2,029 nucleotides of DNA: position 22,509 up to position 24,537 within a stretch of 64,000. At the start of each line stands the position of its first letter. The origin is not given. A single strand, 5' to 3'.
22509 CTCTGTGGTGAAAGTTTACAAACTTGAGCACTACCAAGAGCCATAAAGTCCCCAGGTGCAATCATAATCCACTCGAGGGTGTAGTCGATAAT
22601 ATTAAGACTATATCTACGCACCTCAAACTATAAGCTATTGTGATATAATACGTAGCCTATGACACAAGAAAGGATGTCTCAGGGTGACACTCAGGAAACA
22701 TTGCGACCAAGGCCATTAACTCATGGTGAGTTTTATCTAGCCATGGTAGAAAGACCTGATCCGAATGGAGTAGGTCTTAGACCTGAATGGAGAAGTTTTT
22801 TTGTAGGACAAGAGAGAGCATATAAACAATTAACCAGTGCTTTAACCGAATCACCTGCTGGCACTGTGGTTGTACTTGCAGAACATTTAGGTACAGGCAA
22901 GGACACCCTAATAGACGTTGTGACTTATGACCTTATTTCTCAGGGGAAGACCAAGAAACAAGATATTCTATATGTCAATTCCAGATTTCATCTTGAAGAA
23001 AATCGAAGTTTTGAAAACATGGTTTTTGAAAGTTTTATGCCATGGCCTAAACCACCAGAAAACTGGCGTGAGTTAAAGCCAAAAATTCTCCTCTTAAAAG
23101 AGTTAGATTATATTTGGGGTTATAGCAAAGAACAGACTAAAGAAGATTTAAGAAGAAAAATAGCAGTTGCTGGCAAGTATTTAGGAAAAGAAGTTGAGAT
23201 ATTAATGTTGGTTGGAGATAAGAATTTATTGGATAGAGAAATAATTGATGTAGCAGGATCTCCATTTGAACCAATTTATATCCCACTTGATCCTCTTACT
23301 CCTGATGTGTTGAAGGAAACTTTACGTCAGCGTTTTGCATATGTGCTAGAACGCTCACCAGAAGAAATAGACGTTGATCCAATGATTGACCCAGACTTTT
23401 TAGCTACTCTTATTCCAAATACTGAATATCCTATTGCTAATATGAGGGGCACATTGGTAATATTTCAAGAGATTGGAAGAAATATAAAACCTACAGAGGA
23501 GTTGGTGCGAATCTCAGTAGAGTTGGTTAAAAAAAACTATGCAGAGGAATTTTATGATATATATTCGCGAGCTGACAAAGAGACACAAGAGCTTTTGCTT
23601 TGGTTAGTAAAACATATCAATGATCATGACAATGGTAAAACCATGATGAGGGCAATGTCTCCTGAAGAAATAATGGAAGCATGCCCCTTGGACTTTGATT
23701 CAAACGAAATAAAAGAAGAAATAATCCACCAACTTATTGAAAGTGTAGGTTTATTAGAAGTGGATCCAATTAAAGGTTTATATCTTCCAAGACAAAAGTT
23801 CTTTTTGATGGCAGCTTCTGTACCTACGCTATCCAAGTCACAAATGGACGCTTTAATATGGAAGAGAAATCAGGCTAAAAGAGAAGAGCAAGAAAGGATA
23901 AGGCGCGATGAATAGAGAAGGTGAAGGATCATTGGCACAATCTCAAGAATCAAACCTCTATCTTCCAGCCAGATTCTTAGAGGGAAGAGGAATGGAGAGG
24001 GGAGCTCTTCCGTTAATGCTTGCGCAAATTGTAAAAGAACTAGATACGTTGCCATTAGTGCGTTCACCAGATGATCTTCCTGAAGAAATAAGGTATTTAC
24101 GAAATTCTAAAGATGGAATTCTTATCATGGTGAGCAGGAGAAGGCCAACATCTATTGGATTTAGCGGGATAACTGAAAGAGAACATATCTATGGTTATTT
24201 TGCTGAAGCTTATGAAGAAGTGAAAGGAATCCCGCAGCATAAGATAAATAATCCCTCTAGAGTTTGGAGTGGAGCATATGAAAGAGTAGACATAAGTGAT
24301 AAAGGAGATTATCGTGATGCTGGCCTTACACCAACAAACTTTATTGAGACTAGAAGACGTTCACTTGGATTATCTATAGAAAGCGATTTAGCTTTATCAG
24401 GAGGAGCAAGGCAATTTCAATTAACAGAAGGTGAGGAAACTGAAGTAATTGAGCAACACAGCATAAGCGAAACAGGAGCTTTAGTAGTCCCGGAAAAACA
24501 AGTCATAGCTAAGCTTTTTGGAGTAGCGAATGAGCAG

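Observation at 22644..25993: Orphan three-gene operon: divergent P-loop-like protein, coupled unknown protein and a cysteine hydrolase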

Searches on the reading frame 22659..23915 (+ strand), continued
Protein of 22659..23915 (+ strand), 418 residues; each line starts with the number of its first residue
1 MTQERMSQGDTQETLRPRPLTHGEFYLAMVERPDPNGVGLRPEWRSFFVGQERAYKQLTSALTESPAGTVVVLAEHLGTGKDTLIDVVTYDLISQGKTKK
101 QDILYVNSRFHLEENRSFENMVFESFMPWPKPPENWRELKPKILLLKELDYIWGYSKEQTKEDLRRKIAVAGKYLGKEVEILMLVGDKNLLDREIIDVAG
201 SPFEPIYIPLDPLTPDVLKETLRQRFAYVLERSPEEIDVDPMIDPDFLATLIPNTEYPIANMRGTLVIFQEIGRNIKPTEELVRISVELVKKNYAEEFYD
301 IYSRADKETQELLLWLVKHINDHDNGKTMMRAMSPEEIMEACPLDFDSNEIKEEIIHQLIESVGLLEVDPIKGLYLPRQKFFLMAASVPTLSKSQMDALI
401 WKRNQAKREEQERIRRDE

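Call 26: predict_structure(alignment_id=A1)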
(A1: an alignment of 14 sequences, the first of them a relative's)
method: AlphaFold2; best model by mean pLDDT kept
length: 418 residues; sequences in the alignment: 14
mean_pLDDT: 72.3   pTM: 0.72
mean pLDDT of the five models: 72.3, 71.4, 71.0, 68.3, 62.1
residues with pLDDT >= 90: 37; 70-90: 223; 50-70: 110; < 50: 48
segments of 3 or more residues with pLDDT < 50: 1-14, 32-47, 76-79, 128-130, 151-159
pLDDT, mean of each block of 10 residues (from residue 1): 33 67 83 38 47 80 63 50 71 77 69 65 57 64 66 42 69 58 65 65 74 81 81 87 87 80 68 82 83 84 87 91 91 86 67 72 74 80 89 91 89 82
secondary structure, 60 per line:
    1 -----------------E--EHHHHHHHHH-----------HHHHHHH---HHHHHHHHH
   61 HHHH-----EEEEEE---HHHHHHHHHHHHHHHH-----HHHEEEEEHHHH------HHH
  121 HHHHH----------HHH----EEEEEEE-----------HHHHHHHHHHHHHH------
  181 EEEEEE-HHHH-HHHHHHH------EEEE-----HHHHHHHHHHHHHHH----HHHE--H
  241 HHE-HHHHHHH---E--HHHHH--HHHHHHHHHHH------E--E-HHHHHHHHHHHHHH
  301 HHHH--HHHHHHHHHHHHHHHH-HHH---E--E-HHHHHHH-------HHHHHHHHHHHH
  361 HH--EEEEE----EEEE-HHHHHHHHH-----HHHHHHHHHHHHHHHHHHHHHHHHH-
elements in order: H22-30 H42-48 H52-64 E70-75 H79-94 E103-107 H108-111 H118-125 E143-149 H161-174 E181-186 H188-191 H193-199 E206-209 H215-229 H245-251 H258-262 H265-275 H287-304 H307-322 H335-341 H349-362 E365-369 E374-377 H379-387 H393-417
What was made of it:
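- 22659..23915 (+): Gene A (HYT07_01815, 418 aa): an ORC/Cdc6- or STAND-like AAA+ NTPase with a helical lid and a C-terminal winged helix. The catalytic motifs are degenerate. The N-terminal peptide (residues 17-55) is highly conserved. AlphaFold model with pLDDT 72 and pTM 0.72 (call 26).
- On ORC/Cdc6-clade AAA+ ATPases: The model has helices at 108-111 and 118-125 between strand 103-107 and strand 143-149 (call 26).
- Closest known: ORC/Cdc6-clade AAA+ ATPases. Same: Predicted helices lie between strands 2 and 3, where the clade has its helical insert (call 26).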

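Call 31: fold_search(model_id=the predicted structure, library=pdb)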
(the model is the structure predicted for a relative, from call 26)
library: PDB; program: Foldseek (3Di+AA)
matches with E <= 10: 1048; with E <= 0.001: 41
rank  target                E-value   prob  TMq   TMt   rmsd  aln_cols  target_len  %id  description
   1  7jpo_A                2.5e-06  1.00  0.35  0.40  12.2       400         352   14  ORC-O1AAA: Human Origin Recognition Complex (ORC) with dynamic/unresolved ORC2 WH (released 2020-09-02)
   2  9bcx_B                3.2e-06  1.00  0.34  0.32  16.6       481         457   11  Cryo-EM structure of the S. cerevisiae ORC-Cdc6-Mcm2-7-DNA complex with a fully closed Mcm2-Mcm5 DNA entry gate (released 2025-01-01)
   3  2qby_A                3.4e-06  1.00  0.34  0.37  11.0       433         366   14  Crystal structure of a heterodimer of Cdc6/Orc1 initiators bound to origin DNA (from S. solfataricus) (released 2007-09-11)
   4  8rwv_A                5.2e-06  1.00  0.37  0.40  12.6       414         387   14  Human OCCM DNA licensing intermediate (released 2025-02-05)
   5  7jgr_A                1.5e-05  1.00  0.36  0.37  14.2       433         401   12  Structure of Drosophila ORC bound to DNA (84 bp) and Cdc6 (released 2020-09-09)
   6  1fnn_A                1.9e-05  1.00  0.31  0.33  15.3       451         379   13  CRYSTAL STRUCTURE OF CDC6P FROM PYROBACULUM AEROPHILUM (released 2000-10-04)
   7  7jps_A                2.6e-05  1.00  0.35  0.40  12.4       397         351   14  ORC-DNA: Human Origin Recognition Complex (ORC) with DNA bound in the core (released 2020-09-09)
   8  9h2l_A                3.8e-05  0.99  0.23  0.15  16.7       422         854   11  Cryo-EM structure of an octameric G10-resistosome from wheat (released 2025-09-24)
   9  7jk6_D                4.5e-05  1.00  0.28  0.27  14.8       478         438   11  Structure of Drosophila ORC in the active conformation (released 2020-09-09)
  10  5zr1_B                5.9e-05  0.95  0.19  0.20  17.7       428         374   12  Saccharomyces Cerevisiae Origin Recognition Complex Bound to a 72-bp Origin DNA containing ACS and B1 element (released 2018-07-11)
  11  7jgr_D                7.3e-05  0.97  0.23  0.22  17.3       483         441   11  Structure of Drosophila ORC bound to DNA (84 bp) and Cdc6 (released 2020-09-09)
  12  7mca_A                8.5e-05  1.00  0.35  0.31  14.3       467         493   13  Structure of the S. cerevisiae origin recognition complex bound to the replication initiator Cdc6 and the ARS1 origin  (released 2021-06-02)
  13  7tjh_A                9.5e-05  1.00  0.34  0.30  14.7       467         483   13  S. cerevisiae ORC bound to 84 bp ARS1 DNA and Cdc6 (state 1) with flexible Orc6 N-terminal domain (released 2022-10-05)
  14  7tjf_A                1.1e-04  1.00  0.35  0.31  16.4       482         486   13  S. cerevisiae ORC bound to 84 bp ARS1 DNA (released 2023-01-18)
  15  8y6p                  1.1e-04  1.00  0.25  0.11  14.0       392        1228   14  Structure of the auto-inhibited Dark monomer (released 2024-04-10)
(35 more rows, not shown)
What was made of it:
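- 22659..23915 (+): Foldseek PDB matches to ORC1/Cdc6, STAND proteins and RFC (call 31).
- On ORC/Cdc6-clade AAA+ ATPases: The AlphaFold model (pLDDT 72, pTM 0.72, call 26) aligns over about 400 columns with ORC1/Cdc6 chains at E=2.5e-6 to 1e-4 and probability 1.0 (call 31).
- On STAND NTPases: Foldseek matches Dark, CED-4, NRC2/4, NLRP and G10 at E=4e-5 to 1e-3 (call 31).
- Closest known: ORC/Cdc6-clade AAA+ ATPases. Same: It aligns over about 400 columns with ORC1/Cdc6 structures: 7jpo_A at 2.5e-6, then 2qby_A and 1fnn_A (call 31).
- Closest known: STAND NTPases. Same: Foldseek matches Dark, CED-4, NRC and NLRP at 1e-4 to 1e-3 (call 31).
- A matches ORC1/Cdc6 best by fold, across its full length including the winged helix (call 31).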

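Call 57: search_solved_structures(query=A4, max_evalue=1)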
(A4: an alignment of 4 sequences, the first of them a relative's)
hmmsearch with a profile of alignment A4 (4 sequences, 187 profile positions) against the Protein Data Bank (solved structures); distinct sequences matched with E-value up to 1: 3.
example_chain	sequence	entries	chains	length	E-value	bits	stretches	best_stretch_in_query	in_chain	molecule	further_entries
2pn7_A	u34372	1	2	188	0.2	14.6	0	70-131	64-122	human gamma-glutamyl cyclotransferase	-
2i5t_A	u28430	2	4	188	0.2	14.6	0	70-131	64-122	Protein C7orf24 | Uncharacterized protein C7orf24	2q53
3cry_A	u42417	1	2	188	0.78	12.7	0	70-131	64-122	Gamma-glutamyl cyclotransferase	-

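Call 58: search_protein_families(library=pfam, proteins=[L008:7049-7876:-, L008:7927-8961:+, L001:7547-11041:-, L001:7069-7461:-], max_evalue=0.01)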
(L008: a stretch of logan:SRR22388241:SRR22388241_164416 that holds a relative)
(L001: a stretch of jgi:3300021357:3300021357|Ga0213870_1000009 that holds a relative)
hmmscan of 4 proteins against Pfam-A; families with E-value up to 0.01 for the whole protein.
L008:7049-7876:- (275 aa): 3 families
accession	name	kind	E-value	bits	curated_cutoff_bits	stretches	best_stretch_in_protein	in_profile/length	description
PF13411.12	MerR_1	-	4.2e-11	43.2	21.6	1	12-79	2-67/69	MerR HTH family regulatory protein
PF00376.29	MerR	-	2.6e-09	37.2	28.2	1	13-50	2-38/38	MerR family regulatory protein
PF06445.20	GyrI-like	-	0.00021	22.1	26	1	143-245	20-123/155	GyrI-like small molecule binding domain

L008:7927-8961:+ (344 aa): 0 families

L001:7547-11041:- (1164 aa): 3 families
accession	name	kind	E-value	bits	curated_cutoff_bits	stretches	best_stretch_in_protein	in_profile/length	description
PF13676.11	TIR_2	-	5.7e-09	36.9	28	1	1009-1088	1-69/122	TIR domain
PF13646.12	HEAT_2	-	6.1e-08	33.3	27.7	1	323-405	7-86/88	HEAT repeats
PF01582.25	TIR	-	9.4e-07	29.2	21.3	1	1023-1078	13-70/179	TIR domain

L001:7069-7461:- (130 aa): 0 families

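Call 61: search_dna_similar(query=window:22659-23915:+, collection=phages, mode=protein, max_evalue=0.01)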
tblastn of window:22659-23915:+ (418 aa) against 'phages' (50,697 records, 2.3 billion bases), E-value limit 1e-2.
No match.

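Call 87: search_protein_families(library=pfam, alignment_id=A5, max_evalue=1)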
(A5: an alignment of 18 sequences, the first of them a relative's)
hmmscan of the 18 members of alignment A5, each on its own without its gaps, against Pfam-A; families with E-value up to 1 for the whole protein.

A. member 1, P0001 (418 aa): 0 families

B. families by the number of members that match (of 18 scanned): 26 families (the first 25 are shown)
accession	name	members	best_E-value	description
PF00005.33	ABC_tran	7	0.00034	ABC transporter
PF20703.3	nSTAND1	7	0.0024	Novel STAND NTPase 1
PF13555.12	AAA_29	6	2.6e-05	P-loop containing region of AAA domain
PF07693.20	KAP_NTPase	6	0.00065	KAP family P-loop domain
PF13191.12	AAA_16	5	6.8e-05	AAA ATPase domain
PF02367.23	TsaE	5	0.022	Threonylcarbamoyl adenosine biosynthesis protein TsaE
PF03308.22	MeaB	4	0.0095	Methylmalonyl Co-A mutase-associated GTPase MeaB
PF14516.12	AAA_35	3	0.068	AAA-like domain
PF24883.2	NPHP3_N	3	0.078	Nephrocystin 3, N-terminal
PF20720.3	nSTAND3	2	0.17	Novel STAND NTPase 3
PF06591.16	Phage_T4_Ndd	1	0.006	T4-like phage nuclear disruption protein (Ndd)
PF01637.24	ATPase_2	1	0.0074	ATPase domain predominantly from Archaea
PF09851.14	SHOCT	1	0.013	Short C-terminal domain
PF00735.24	Septin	1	0.12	Septin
PF23010.2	RA_3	1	0.14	PHLPP protein RA domain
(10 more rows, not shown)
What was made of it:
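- On STAND NTPases: Weak hits to nSTAND1, nSTAND3, nSTAND6, NACHT, KAP and AAA_16 support this (call 87).
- Closest known: STAND NTPases. Same: Family members give weak hits to nSTAND1 (7 of 18), AAA_16 (5 of 18, best 6.8e-5), KAP, nSTAND3/6 and NACHT (call 87).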

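Call 90: find_related_loci(query=A1, collection=viral_contigs, flank=10000)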
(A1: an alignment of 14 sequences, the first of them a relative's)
Query A1 (418 aa) in viral_contigs; peptide patterns used: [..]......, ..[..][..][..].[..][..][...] (x = any residue, [..] = any of these).
21 stretches matched a pattern, but none encodes a relative of the query by tblastn (E <= 1e-3).

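Call 92: search_dna_similar(query=window:22659-23915:+, collection=plasmids, mode=protein, max_evalue=0.01)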
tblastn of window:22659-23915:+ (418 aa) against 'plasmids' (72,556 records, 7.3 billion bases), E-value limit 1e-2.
No match.

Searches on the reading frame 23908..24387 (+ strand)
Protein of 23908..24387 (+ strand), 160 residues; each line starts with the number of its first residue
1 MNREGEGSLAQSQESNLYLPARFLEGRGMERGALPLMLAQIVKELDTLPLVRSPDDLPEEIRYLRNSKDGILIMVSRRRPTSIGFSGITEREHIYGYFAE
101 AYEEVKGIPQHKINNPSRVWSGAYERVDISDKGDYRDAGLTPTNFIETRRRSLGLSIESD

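Call 81: search_protein_families(library=pfam, proteins=[window:23908-24387:+], max_evalue=10)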
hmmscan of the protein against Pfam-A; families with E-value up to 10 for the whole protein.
seq(160 aa): 0 families
